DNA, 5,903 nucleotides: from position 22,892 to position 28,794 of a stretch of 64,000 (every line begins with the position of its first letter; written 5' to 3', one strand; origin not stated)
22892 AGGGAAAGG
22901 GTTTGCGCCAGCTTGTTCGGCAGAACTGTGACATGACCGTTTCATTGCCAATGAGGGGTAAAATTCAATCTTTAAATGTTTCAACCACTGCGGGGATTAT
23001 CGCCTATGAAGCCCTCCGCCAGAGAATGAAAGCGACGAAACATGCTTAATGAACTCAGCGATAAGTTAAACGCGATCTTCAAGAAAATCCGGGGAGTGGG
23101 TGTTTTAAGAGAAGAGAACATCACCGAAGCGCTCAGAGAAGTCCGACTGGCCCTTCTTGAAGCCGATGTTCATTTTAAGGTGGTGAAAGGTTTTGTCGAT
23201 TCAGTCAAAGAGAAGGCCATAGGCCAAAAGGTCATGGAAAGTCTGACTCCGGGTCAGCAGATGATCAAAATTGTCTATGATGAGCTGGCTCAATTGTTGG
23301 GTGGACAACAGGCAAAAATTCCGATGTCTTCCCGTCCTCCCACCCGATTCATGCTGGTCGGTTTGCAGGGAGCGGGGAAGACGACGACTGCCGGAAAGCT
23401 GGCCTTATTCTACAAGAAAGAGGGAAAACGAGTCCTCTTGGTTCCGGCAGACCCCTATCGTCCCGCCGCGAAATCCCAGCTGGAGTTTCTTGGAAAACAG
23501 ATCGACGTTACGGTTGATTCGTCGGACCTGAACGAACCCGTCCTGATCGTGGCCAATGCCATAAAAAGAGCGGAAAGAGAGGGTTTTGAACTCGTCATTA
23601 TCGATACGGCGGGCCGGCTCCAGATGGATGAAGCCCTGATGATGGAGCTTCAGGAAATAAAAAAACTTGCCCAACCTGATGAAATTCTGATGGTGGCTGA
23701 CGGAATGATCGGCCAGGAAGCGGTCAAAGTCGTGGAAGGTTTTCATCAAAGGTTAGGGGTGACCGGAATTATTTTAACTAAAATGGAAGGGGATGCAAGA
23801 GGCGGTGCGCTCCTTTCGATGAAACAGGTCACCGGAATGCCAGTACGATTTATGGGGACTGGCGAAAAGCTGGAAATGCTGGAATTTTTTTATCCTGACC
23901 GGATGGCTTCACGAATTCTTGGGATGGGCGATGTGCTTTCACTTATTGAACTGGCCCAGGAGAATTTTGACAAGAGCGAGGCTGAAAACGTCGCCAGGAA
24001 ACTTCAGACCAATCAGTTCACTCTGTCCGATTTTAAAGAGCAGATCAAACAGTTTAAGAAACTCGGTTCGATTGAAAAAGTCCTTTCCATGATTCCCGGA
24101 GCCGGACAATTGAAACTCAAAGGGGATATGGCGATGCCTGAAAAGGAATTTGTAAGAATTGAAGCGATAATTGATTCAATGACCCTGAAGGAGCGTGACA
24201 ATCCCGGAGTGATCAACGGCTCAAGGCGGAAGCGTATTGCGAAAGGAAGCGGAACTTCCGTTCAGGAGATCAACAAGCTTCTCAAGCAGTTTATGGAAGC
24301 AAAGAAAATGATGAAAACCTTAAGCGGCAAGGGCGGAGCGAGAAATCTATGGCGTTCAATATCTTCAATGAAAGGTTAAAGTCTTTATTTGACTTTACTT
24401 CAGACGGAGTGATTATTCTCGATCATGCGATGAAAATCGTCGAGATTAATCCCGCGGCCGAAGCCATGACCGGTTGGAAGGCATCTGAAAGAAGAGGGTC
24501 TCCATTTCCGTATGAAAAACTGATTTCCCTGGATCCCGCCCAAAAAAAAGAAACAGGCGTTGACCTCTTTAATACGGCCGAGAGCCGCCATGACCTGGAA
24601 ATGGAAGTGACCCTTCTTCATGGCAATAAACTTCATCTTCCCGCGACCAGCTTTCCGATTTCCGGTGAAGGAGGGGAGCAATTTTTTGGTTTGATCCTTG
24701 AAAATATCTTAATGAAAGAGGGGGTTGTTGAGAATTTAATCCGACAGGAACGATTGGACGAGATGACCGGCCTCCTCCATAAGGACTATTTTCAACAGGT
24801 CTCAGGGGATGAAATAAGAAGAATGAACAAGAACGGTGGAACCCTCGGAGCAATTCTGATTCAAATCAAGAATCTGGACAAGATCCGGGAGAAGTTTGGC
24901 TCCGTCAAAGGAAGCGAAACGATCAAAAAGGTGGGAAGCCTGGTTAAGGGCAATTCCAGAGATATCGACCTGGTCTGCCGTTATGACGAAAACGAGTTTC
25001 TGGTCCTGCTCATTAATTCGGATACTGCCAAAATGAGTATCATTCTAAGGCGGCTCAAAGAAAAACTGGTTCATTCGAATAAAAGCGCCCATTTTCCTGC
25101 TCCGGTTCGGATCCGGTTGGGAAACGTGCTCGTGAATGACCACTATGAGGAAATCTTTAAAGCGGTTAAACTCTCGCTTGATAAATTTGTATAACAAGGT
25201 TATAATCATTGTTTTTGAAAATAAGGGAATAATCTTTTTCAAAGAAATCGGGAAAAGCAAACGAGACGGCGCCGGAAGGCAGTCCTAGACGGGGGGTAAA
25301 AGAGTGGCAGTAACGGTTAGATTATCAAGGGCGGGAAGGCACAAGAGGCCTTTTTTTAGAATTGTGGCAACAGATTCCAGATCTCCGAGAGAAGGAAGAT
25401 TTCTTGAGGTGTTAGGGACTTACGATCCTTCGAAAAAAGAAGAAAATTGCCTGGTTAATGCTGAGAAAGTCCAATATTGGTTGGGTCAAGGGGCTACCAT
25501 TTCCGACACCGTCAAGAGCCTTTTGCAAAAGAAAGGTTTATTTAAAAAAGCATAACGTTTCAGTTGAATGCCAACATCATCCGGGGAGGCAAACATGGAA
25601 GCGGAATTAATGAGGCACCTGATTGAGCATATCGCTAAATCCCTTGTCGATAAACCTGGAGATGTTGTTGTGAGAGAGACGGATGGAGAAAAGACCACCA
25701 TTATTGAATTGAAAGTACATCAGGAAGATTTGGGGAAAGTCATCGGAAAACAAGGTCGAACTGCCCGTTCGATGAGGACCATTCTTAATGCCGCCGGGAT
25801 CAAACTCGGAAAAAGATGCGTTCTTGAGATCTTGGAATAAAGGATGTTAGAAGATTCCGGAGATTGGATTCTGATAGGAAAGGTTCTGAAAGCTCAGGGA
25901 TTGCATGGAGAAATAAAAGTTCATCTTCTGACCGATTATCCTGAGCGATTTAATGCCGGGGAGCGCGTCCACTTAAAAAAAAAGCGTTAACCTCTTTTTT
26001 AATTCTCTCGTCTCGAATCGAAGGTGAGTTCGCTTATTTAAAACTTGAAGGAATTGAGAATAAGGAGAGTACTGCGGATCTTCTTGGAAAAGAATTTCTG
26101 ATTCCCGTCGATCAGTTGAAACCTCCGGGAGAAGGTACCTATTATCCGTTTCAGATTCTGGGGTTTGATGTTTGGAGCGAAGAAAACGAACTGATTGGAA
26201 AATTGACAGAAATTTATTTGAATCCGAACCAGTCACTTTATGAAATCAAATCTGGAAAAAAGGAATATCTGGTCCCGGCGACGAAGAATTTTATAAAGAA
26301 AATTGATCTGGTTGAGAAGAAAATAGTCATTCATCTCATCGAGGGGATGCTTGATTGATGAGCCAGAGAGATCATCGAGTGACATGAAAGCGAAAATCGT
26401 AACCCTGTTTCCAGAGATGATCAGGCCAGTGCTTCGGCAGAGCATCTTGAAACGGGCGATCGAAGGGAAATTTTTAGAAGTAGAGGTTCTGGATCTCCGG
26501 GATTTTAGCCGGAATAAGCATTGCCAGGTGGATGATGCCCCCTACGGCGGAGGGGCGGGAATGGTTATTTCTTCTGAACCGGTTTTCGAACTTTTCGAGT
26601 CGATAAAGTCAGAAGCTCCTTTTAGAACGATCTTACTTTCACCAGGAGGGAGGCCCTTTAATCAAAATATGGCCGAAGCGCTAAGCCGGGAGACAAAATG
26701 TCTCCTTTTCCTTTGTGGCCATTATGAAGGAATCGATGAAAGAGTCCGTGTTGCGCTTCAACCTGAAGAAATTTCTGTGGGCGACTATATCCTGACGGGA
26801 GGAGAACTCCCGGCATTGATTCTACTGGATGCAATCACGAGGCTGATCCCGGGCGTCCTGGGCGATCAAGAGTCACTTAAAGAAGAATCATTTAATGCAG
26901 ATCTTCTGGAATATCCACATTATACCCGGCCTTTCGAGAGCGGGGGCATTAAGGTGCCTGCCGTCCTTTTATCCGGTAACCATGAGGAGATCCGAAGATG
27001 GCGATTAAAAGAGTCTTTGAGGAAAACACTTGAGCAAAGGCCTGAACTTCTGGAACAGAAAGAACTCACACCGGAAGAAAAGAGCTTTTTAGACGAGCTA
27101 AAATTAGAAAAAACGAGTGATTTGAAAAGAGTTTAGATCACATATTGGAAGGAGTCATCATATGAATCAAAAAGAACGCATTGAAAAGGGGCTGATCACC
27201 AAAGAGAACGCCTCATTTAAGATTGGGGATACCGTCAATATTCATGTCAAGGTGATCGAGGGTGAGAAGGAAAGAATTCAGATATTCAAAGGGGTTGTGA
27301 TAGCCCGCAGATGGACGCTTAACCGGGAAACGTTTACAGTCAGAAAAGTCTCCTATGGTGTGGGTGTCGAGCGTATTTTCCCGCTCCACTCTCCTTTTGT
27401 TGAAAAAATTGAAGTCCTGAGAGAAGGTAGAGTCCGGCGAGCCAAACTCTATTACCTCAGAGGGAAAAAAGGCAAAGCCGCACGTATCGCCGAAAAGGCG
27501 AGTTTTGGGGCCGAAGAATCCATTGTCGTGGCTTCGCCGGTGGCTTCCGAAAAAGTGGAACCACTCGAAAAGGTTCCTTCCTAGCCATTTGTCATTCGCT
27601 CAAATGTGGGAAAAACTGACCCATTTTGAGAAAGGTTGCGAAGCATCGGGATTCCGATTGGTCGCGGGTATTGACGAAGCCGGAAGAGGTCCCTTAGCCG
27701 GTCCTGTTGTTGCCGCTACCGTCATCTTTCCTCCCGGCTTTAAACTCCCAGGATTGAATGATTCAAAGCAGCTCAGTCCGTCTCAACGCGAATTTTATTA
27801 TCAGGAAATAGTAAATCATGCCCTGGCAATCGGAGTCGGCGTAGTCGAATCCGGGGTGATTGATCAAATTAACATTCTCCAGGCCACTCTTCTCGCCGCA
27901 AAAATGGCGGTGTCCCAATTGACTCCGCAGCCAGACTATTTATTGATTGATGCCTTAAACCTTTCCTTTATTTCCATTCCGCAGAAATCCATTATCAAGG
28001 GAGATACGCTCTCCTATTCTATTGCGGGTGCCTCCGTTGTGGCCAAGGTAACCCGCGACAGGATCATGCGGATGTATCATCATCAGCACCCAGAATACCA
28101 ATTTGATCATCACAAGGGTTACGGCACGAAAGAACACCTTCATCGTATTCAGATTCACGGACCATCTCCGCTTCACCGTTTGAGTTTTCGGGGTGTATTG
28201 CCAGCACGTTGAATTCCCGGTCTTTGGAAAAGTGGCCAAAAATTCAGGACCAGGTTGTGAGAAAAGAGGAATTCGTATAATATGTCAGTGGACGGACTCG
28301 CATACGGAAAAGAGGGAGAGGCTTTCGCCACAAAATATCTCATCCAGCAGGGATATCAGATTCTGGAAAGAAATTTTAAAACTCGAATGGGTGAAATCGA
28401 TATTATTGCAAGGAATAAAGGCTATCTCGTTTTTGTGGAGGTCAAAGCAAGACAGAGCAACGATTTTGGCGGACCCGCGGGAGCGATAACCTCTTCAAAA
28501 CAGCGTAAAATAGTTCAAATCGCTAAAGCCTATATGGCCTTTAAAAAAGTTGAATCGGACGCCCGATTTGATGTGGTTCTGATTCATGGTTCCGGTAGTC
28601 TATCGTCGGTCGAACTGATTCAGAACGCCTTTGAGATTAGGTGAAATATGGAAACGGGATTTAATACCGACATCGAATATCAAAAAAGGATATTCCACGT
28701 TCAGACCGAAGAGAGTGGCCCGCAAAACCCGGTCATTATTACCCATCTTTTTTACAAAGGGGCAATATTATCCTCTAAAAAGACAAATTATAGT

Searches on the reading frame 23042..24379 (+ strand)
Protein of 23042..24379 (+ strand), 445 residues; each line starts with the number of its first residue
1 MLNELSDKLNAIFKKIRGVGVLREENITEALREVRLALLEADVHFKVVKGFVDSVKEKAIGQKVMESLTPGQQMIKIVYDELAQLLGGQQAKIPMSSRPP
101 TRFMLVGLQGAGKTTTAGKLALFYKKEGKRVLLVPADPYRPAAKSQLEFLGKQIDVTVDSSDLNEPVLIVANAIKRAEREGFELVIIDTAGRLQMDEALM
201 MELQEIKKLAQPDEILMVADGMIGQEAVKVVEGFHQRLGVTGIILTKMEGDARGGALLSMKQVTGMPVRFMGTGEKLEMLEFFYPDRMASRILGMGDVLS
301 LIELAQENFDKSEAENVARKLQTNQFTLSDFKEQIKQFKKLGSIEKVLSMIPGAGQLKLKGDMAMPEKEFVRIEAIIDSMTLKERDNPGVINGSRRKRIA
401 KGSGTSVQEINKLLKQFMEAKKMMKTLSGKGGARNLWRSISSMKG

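Call 41: search_protein_families(library=pfam, proteins=[window:23042-24379:+], max_evalue=1e-8)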
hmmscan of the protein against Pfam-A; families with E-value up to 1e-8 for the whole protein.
window:23042-24379:+ (445 aa): 3 families
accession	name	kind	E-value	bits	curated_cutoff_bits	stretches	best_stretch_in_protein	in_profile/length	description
PF00448.28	SRP54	-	2.4e-69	233.4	22.7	1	101-294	2-196/196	SRP54-type protein, GTPase domain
PF02978.25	SRP_SPB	-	3.7e-35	120.6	27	1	325-424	1-91/91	Signal peptide binding domain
PF02881.24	SRP54_N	-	9.7e-23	80.6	22.4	1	5-82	1-75/75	SRP54-type protein, helical bundle domain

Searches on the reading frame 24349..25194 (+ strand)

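Call 41: search_protein_families(library=pfam, proteins=[window:24349-25194:+], max_evalue=1e-8)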
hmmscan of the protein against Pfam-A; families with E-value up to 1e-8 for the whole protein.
window:24349-25194:+ (281 aa): 3 families
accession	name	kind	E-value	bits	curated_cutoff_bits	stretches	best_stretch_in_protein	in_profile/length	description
PF00990.26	GGDEF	-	4.4e-17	62.7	23.8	1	136-271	3-142/161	Diguanylate cyclase, GGDEF domain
PF13188.13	PAS_8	-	6.1e-10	39.1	21.8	1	8-54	1-44/65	PAS domain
PF00989.32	PAS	-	4.6e-09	36.7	22.6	1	9-116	2-110/113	PAS fold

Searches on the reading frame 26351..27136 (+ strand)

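Call 41: search_protein_families(library=pfam, proteins=[window:26351-27136:+], max_evalue=1e-8)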
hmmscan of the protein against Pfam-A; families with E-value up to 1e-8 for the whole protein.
window:26351-27136:+ (261 aa): 1 family
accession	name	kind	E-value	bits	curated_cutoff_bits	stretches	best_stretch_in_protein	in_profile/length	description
PF01746.26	tRNA_m1G_MT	-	6.3e-60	202.7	27.3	1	34-231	2-195/195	tRNA (Guanine-1)-methyltransferase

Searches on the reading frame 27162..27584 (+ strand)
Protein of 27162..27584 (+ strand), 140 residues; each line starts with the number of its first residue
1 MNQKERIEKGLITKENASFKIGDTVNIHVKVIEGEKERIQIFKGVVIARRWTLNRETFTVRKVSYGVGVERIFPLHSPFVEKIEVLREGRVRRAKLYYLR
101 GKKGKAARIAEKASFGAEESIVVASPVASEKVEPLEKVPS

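Call 41: search_protein_families(library=pfam, proteins=[window:27162-27584:+], max_evalue=1e-8)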
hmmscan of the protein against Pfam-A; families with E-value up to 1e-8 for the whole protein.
window:27162-27584:+ (140 aa): 1 family
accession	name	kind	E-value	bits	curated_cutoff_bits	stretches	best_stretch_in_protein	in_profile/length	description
PF01245.26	Ribosomal_L19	-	1.2e-45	154.4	22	1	5-112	4-111/111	Ribosomal protein L19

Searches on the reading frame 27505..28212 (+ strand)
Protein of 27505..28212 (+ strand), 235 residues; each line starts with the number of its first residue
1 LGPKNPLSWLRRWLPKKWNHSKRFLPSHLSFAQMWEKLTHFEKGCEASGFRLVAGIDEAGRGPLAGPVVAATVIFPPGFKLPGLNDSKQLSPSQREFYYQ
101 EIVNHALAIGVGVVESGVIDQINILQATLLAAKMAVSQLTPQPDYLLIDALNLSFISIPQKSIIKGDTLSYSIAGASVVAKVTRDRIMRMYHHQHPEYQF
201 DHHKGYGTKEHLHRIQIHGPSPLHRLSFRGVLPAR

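Call 41: search_protein_families(library=pfam, proteins=[window:27505-28212:+], max_evalue=1e-8)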
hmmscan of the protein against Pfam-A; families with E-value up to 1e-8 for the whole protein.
window:27505-28212:+ (235 aa): 1 family
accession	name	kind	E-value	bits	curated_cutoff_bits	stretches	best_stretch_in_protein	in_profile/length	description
PF01351.25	RNase_HII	-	4.1e-36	125.2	25.8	1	54-229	1-197/199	Ribonuclease HII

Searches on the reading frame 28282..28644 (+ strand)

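Call 41: search_protein_families(library=pfam, proteins=[window:28282-28644:+], max_evalue=1e-8)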
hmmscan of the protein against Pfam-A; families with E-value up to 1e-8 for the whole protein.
window:28282-28644:+ (120 aa): 1 family
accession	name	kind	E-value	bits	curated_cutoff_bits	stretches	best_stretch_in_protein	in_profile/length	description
PF02021.23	UPF0102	-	1.8e-31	108.8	23.6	1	12-101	1-80/80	Uncharacterised protein family UPF0102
